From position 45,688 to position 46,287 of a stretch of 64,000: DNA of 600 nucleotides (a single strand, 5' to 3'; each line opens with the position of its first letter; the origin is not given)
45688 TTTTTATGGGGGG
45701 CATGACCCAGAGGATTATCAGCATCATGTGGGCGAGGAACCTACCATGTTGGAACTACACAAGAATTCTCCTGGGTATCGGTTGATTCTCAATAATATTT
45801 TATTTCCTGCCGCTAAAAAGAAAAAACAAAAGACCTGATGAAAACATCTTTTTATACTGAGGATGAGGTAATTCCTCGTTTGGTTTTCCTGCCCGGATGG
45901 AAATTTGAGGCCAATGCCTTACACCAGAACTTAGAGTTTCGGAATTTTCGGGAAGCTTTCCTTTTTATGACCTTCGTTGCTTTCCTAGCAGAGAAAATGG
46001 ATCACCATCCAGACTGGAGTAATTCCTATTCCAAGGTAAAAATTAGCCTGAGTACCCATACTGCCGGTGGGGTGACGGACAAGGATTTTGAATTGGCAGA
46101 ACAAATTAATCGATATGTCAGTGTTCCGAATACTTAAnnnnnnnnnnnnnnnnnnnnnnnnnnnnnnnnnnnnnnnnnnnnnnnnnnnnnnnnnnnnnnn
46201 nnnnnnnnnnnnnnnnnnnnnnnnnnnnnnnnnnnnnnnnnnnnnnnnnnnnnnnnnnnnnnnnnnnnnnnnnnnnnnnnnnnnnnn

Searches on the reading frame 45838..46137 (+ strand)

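Call 37: search_protein_families(library=pfam, proteins=[window:45838-46137:+])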
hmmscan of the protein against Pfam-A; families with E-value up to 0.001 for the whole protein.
window:45838-46137:+ (99 aa): 1 family
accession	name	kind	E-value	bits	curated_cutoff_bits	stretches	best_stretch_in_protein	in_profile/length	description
PF01329.24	Pterin_4a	-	7e-30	103.4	26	1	7-92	4-90/91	Pterin 4 alpha carbinolamine dehydratase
